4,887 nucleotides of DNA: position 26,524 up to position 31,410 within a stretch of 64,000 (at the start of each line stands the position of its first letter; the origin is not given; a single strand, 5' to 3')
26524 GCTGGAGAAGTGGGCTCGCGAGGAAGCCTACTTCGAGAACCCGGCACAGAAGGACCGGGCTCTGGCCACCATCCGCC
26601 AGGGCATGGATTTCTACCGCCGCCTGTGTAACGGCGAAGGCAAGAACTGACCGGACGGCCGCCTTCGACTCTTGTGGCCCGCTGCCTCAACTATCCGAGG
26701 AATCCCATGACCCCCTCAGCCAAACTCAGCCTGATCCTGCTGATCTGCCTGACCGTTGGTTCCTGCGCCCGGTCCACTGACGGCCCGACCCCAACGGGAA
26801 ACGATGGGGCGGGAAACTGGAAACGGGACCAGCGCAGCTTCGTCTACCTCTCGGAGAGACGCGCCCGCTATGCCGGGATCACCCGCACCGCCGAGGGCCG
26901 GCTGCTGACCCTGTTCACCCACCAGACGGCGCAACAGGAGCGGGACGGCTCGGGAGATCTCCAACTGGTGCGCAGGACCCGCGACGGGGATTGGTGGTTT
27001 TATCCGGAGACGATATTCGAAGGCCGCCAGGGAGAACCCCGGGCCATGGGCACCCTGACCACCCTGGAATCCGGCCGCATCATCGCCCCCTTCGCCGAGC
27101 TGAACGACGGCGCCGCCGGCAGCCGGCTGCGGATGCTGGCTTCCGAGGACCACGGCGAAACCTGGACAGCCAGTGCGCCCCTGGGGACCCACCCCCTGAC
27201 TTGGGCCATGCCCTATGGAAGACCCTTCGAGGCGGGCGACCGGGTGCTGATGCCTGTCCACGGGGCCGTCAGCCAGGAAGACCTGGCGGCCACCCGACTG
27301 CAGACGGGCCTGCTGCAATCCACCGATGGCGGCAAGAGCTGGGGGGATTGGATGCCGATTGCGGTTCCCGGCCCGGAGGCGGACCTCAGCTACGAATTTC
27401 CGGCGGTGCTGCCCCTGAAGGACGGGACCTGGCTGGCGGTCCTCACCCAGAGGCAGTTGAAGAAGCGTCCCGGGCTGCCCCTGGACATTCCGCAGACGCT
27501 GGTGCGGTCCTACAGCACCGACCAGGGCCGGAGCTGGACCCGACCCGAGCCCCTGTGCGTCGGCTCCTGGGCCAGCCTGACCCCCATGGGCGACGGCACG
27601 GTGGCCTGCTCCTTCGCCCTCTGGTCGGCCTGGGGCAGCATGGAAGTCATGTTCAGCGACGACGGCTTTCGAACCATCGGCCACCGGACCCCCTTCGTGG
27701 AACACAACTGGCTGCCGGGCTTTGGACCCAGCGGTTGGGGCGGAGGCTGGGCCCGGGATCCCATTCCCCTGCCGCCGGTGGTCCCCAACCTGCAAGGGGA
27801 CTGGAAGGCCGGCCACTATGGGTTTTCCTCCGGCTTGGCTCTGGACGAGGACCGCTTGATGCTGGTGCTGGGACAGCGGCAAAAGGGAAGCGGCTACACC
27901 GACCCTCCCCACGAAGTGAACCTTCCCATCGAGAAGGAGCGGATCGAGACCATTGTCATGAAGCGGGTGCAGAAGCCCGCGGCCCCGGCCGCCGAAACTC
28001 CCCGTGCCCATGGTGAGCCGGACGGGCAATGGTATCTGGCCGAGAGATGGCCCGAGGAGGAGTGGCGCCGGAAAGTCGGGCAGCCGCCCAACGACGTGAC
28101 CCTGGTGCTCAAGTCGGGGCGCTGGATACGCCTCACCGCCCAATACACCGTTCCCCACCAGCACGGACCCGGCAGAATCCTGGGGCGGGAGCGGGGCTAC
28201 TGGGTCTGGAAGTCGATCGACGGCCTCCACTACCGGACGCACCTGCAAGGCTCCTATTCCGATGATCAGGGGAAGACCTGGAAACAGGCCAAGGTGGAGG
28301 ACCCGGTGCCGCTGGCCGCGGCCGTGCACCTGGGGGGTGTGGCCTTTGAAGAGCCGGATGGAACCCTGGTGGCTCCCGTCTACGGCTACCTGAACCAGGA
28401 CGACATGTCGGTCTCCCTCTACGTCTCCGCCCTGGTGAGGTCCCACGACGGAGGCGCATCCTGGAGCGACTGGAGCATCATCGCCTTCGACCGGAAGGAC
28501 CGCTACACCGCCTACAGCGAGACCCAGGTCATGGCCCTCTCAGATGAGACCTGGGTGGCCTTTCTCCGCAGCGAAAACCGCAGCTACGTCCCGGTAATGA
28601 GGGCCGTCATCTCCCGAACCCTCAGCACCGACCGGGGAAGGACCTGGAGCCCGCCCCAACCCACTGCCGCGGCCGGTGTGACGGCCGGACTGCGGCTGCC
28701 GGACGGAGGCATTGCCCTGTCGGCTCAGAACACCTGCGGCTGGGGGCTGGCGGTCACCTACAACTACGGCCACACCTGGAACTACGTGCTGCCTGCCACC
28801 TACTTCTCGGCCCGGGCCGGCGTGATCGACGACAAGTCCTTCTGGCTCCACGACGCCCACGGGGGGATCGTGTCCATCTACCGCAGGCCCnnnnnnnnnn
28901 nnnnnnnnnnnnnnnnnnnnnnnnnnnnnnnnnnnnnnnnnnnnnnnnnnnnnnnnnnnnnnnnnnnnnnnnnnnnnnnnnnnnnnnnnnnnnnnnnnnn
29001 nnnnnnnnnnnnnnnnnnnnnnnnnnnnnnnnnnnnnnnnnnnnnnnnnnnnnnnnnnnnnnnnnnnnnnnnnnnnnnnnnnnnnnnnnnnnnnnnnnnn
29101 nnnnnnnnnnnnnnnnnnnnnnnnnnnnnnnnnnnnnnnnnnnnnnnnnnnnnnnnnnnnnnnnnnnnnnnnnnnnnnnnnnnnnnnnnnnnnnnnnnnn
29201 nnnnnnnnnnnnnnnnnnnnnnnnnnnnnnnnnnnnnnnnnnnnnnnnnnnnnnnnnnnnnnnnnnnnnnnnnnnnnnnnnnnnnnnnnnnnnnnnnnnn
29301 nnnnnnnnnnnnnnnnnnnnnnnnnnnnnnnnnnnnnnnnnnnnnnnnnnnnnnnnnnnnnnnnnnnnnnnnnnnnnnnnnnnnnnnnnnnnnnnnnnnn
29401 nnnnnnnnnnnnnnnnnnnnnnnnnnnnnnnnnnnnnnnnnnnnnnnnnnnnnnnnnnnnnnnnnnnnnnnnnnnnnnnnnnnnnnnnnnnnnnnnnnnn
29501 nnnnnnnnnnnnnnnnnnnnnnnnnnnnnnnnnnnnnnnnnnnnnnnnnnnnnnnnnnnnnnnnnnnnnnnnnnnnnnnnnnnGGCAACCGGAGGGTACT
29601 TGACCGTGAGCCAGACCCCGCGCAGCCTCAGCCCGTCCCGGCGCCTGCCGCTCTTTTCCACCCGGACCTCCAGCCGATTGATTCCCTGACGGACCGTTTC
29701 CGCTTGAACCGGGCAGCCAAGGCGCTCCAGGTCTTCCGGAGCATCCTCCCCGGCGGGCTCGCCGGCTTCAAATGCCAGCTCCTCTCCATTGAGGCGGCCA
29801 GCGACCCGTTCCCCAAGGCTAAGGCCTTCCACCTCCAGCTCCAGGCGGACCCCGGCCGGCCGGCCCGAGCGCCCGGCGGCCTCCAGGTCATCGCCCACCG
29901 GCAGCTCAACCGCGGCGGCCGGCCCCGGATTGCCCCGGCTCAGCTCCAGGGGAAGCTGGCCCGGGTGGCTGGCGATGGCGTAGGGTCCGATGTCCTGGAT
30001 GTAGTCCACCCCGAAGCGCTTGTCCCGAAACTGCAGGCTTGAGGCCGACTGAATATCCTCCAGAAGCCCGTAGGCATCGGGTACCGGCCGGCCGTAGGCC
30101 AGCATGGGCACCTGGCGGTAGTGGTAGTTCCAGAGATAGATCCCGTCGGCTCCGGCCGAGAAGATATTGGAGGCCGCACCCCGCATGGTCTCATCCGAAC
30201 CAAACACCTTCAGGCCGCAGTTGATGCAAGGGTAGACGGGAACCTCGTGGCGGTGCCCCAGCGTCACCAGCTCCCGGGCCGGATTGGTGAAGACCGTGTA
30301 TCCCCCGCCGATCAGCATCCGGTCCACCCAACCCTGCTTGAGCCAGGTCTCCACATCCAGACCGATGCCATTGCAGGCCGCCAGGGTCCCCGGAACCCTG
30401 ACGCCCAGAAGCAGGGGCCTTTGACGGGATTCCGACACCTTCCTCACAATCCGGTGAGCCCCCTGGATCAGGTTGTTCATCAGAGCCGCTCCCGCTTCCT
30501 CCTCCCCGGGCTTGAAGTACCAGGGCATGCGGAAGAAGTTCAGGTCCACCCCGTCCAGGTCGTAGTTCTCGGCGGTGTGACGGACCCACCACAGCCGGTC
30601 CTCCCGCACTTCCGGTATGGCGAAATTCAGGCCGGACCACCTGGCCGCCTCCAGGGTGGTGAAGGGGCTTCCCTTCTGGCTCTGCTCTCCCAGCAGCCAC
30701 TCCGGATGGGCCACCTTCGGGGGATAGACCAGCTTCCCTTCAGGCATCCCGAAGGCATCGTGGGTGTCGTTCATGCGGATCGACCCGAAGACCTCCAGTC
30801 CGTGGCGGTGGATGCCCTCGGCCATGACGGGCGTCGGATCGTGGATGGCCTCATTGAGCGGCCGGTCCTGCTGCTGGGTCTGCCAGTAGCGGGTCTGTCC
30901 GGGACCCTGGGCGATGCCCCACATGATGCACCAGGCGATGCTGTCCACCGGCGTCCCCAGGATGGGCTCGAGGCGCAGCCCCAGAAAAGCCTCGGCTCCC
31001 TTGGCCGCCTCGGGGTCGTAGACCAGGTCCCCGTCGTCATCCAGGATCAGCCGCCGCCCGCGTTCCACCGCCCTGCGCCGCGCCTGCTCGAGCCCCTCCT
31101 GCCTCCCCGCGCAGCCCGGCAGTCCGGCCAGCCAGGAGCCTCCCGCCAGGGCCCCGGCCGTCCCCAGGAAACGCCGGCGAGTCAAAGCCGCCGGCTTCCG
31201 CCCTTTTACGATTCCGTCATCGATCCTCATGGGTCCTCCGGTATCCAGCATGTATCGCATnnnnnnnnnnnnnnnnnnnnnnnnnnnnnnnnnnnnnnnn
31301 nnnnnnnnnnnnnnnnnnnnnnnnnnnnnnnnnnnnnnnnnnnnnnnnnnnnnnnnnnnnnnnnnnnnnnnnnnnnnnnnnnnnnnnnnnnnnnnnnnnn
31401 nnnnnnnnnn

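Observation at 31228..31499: Orphan vapB whose cognate vapC start codon is fused in-frame to a Tat-secreted hydrolase gene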

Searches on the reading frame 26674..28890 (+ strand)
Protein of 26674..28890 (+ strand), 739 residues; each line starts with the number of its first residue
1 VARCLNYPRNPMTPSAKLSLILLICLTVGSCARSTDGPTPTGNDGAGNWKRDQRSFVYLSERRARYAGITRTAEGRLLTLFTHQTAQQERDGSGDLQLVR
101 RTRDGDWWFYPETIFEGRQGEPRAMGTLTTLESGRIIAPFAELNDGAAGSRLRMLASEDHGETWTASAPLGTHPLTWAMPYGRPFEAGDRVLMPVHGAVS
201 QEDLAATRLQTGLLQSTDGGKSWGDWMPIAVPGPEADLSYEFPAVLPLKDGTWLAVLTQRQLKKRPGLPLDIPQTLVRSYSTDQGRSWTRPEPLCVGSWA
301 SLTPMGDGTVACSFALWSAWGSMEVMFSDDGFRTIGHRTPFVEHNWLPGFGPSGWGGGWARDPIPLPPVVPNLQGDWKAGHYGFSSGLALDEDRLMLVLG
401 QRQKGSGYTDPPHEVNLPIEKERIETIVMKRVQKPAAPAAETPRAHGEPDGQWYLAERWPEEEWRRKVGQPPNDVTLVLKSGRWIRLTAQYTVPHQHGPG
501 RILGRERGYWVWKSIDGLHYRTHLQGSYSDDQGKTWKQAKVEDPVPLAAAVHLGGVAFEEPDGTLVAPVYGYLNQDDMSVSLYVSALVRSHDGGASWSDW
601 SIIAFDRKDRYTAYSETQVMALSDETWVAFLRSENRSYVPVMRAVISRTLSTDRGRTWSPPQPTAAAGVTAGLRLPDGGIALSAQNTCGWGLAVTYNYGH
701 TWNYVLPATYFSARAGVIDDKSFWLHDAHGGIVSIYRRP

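Call 22: search_protein_families(library=pfam, proteins=[window:26674-28890:+], max_evalue=0.01)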
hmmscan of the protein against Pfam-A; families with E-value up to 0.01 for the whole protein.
window:26674-28890:+ (739 aa): 5 families
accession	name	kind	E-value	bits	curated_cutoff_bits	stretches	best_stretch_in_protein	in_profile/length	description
PF13088.12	BNR_2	-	1.1e-25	91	31.4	2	527-682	85-225/277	BNR repeat-like domain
PF02012.26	BNR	-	4.6e-11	41.4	27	0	528-537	2-11/12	BNR/Asp-box repeat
PF24316.1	Tli3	-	1e-06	29.5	27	0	136-167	65-98/129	T6SS Tli3 immunity protein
PF13859.12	BNR_3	-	0.0001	22.3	27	0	528-598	94-164/308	BNR repeat-like domain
PF03174.19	CHB_HEX_C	-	0.00079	19.8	23.6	0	527-557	38-67/76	Chitobiase/beta-hexosaminidase C-terminal domain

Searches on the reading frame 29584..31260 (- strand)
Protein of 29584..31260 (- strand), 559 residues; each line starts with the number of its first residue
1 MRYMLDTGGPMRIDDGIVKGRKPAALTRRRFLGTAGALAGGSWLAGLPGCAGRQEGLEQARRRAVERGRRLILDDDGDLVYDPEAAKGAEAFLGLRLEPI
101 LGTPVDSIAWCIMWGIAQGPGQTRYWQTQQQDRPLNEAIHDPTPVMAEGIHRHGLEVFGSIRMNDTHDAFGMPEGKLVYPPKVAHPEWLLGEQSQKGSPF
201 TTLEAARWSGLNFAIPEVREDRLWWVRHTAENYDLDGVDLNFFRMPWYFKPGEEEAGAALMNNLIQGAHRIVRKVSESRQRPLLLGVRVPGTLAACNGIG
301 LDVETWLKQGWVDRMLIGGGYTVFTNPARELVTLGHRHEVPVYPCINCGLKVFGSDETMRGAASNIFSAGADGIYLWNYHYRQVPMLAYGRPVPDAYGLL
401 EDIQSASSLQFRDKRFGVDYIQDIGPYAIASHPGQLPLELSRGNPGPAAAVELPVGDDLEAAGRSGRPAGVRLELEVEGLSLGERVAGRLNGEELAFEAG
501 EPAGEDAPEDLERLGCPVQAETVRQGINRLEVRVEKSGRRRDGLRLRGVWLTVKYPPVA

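Call 6: search_protein_families(library=pfam, proteins=[window:29584-31260:-], max_evalue=0.01)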
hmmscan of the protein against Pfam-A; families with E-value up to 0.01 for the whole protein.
window:29584-31260:- (559 aa): 1 family
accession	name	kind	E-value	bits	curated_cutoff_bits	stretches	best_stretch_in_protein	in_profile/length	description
PF02638.21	GHL10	-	0.0084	15.7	27.9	0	123-245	52-165/311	Glycosyl hydrolase-like 10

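Call 7: search_protein_families(library=ncbifam, proteins=[window:29584-31260:-], max_evalue=0.01)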
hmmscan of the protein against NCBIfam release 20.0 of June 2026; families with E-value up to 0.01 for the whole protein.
window:29584-31260:- (559 aa): 0 families

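Call 13: find_related_loci(query=window:29584-31230:-, collection=genome_contigs, flank=6000)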
Query window:29584-31230:- (549 aa) in genome_contigs; peptide patterns used: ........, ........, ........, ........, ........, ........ (x = any residue, [..] = any of these).
201 stretches matched a pattern; 45 encode a relative of the query (tblastn E <= 1e-3); 43 distinct loci.
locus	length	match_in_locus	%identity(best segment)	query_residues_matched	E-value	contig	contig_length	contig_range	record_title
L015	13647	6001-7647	92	1-549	0e+0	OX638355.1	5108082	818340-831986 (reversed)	MAG: Terriglobia bacterium isolate 290eebee-5386-4bec-b87c-7b5c19ab3581 genome assembly, chromosome: 1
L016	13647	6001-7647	89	1-549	0e+0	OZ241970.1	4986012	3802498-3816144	MAG: Candidatus Versatilivorator sp. isolate cab9fe59-187a-48cc-98ea-4e9e5a22d3a3 genome assembly, chromosome: 1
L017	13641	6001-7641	87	1-547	0e+0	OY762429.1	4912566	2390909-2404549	MAG: Terriglobia bacterium isolate aa40cff0-ace7-4b53-8087-0ef5d3f4acaf genome assembly, chromosome: 1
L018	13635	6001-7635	87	1-549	0e+0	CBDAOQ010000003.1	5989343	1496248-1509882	MAG: Candidatus Versatilivorator sp. isolate 6a61018a-c988-4e23-9d40-021d3d713c5d genome assembly, contig: contig_3, who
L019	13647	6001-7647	86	1-549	0e+0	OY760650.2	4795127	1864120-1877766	MAG: Terriglobia bacterium isolate 5d79d33f-5ea2-468b-941e-0445094ce055 genome assembly, chromosome: 1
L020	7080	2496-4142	86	1-549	0e+0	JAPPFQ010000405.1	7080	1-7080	MAG: Acidobacteriota bacterium isolate RHO1_bin_34 NODE_12273_length_7080_cov_4.288399, whole genome shotgun sequence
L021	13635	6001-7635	88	1-549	0e+0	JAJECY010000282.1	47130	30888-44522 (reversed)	MAG: Acidobacteria bacterium isolate jk18xAbins.46 k141_639837, whole genome shotgun sequence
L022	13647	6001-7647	82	1-549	0e+0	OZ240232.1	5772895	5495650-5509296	MAG: Candidatus Versatilivoraceae bacterium isolate ed3112cf-5d09-4b03-98f8-4139f083c0eb genome assembly, chromosome: 1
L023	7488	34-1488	88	61-545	0e+0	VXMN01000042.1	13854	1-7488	MAG: Acidobacteria bacterium isolate SB0661_bin_38 NODE_3156_length_13854_cov_16.356693, whole genome shotgun sequence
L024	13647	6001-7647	86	1-549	0e+0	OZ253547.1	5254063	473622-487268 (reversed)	MAG: Candidatus Versatilivorator sp. isolate 027cd1c3-4ec4-432d-9d93-376aaa34f9fd genome assembly, chromosome: 1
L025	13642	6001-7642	77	3-549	0e+0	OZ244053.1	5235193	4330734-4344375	MAG: Terriglobia bacterium isolate c15e5db1-7159-4592-9896-25da90492a0a genome assembly, chromosome: 1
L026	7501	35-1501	88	61-549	0e+0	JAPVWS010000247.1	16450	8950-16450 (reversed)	MAG: Candidatus Versatilivorator vitaminiformans isolate m_rhlh7 Seq247, whole genome shotgun sequence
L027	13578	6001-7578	55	23-545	0e+0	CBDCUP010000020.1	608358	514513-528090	MAG: Acidobacteriota bacterium isolate 16872849-4fb5-44c6-903f-51e044fd3cdf genome assembly, contig: contig_20, whole ge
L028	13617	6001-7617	56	17-545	0e+0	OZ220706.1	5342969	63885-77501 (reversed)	MAG: Acidobacteriota bacterium isolate 3e01828c-349b-4d98-9675-17abf9a03cac genome assembly, chromosome: 1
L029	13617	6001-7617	56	17-545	0e+0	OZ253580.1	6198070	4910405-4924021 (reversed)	MAG: Acidobacteriota bacterium isolate 47452053-f15d-47d9-810f-b45a5afbde1b genome assembly, chromosome: 1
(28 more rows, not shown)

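Call 20: search_solved_structures(query=window:29584-31230:-, max_evalue=1)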
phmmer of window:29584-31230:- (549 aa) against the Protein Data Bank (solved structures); distinct sequences matched with E-value up to 1: 3.
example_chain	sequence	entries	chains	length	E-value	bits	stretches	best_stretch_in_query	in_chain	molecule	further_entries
6rzd_A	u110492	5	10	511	1.5e-23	86.4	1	195-525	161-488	exosialidase from uncultured bacterium pG7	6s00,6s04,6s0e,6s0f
5ohq_A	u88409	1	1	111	0.45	12.2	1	298-365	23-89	Transcription elongation factor SPT5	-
6er0_A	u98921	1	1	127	0.65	11.6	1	298-365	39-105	Transcription elongation factor SPT5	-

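Call 34: search_solved_structures(query=window:29584-31230:-, max_evalue=0.001, show_alignments=1)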
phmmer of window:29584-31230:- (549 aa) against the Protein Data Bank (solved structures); distinct sequences matched with E-value up to 0.001: 1.
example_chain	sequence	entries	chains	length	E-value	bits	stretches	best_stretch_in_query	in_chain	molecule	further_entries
6rzd_A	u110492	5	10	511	1.5e-23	86.4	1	195-525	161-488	exosialidase from uncultured bacterium pG7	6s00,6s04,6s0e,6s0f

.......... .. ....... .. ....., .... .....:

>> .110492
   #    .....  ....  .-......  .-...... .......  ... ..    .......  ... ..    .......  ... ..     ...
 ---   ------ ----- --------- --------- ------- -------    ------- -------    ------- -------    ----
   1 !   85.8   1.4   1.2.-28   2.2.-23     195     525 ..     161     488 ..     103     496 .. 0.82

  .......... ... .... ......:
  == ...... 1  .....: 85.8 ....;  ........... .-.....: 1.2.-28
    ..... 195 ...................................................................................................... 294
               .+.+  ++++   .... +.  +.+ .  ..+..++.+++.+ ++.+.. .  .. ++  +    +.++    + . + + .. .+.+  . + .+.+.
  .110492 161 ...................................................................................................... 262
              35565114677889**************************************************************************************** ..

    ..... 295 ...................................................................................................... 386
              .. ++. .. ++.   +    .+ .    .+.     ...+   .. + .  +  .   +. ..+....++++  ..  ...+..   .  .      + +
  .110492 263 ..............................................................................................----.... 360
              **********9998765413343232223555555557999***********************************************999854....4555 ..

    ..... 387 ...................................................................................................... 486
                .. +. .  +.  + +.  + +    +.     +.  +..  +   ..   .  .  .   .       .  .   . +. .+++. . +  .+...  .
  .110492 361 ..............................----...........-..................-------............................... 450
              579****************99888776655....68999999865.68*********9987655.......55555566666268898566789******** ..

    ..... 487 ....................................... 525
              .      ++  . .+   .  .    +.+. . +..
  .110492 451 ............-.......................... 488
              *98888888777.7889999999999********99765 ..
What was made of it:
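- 29584..31230 (-): 549-aa GH156-like exosialidase homologue. It has a twin-arginine motif (TRRRFLG, nt 31162-31182) and a possible lipobox Cys. Stop at 29581-29583. The ORF is also open from the vapC ATG, which would give 559 aa. phmmer against PDB 6RZD (exosialidase EnvSia156) gives E=1.5e-23 over residues 195-525 (calls 20, 34).
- On GH156 sialidase: E=1.5e-23, query residues 195-525 against chain residues 161-488 (calls 20, 34). Arg202 and the Asn346 segment are aligned and conserved (call 34).
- Closest known: GH156 inverting exosialidase EnvSia156. Different: Only about 30% identical over the aligned part (my estimate from the alignment in call 34), and the N-terminal third is not aligned by phmmer.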

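Call 47: search_protein_families(library=ncbifam, proteins=[L025:5274-5603:+, L025:5603-5935:+], max_evalue=0.001)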
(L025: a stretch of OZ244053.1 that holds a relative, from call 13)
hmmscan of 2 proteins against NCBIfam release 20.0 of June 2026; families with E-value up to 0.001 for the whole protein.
L025:5274-5603:+ (110 aa): 0 families

L025:5603-5935:+ (111 aa): 2 families
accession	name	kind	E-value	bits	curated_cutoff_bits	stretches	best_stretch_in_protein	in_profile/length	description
NF007386.0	PRK09907.1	equivalog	2.1e-06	27.7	120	1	6-102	7-102/111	endoribonuclease MazF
NF052489.1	TAtMazFAgrob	equivalog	4.4e-06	26.5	150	1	4-82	4-83/118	type II toxin-antitoxin system toxin MazF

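Call 49: find_homologous_proteins(query=L017:5521-5928:+, max_evalue=1e-10)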
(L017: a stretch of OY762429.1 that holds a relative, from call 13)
Query L017:5521-5928:+ (136 aa): 749 proteins with E <= 1e-10 among 1007 candidates; the best 120 are listed.
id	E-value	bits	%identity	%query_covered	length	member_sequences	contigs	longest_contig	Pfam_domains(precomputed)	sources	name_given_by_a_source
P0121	1.8e-78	279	93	100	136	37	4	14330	PF01850.28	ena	-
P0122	1.8e-77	276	93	100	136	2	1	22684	PF01850.28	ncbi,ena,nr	ncbi:MAG: type II toxin-antitoxin system VapC family toxin [Acidobacteria bacterium]|nr:type II toxi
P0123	3.4e-77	275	92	100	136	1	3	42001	PF01850.28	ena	-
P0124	9.1e-77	273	91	100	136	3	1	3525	PF01850.28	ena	-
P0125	2.4e-76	272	90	100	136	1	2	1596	PF01850.28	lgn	-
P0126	2.1e-62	227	77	99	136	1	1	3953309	PF01850.28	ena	-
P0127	8.4e-62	225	78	97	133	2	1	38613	PF01850.28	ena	-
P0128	1.6e-61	224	77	97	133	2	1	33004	PF01850.28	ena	-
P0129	1.4e-60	221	74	100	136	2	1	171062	PF01850.28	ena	-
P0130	1.7e-60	221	74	99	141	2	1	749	PF01850.28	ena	-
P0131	2.0e-60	221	75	99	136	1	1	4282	PF01850.28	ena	-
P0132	4.4e-60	219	75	99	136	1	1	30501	PF01850.28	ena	-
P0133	7.5e-60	219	74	99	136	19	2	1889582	PF01850.28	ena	-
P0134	1.4e-59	218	76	99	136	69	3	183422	PF01850.28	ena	-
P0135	1.8e-59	218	75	99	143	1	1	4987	PF01850.28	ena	-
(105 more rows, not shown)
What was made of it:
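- On Orphan antitoxin acting as an anti-addiction module: The search for paralogues on the same chromosomes was inconclusive (call 49).
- A search for VapC paralogues on the chromosomes carrying the deletion was inconclusive (call 49).
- Tried and rejected: I tried to detect them on the chromosomes carrying the deletion by matching 'longest contig' lengths in a VapC homologue search (call 49).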

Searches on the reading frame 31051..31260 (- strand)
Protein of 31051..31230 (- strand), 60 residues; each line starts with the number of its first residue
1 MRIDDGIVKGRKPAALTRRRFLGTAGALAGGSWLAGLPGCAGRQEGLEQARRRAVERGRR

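Call 51: search_protein_families(library=pfam, proteins=[window:31051-31230:-, window:31051-31260:-], max_evalue=10)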
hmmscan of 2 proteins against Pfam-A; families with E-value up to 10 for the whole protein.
seq(60 aa): 1 family
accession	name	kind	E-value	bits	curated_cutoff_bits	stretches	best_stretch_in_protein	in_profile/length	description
PF10518.14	TAT_signal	-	0.11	12.9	22.7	1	16-31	2-17/21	TAT (twin-arginine translocation) pathway signal sequence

seq(70 aa): 1 family
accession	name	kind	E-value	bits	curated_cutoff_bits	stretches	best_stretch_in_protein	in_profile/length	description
PF10518.14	TAT_signal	-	0.15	12.5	22.7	1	26-41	2-17/21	TAT (twin-arginine translocation) pathway signal sequence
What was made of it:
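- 29584..31230 (-): Pfam TAT_signal is sub-threshold (call 51).
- On Tat (twin-arginine) signal peptide: Pfam TAT_signal scores 12.9 bits against a cut-off of 22.7, E=0.11 (call 51).
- Checked: The Pfam TAT_signal model scores only 12.9 bits against a cut-off of 22.7 (call 51), so the Tat assignment rests on the motif alone.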
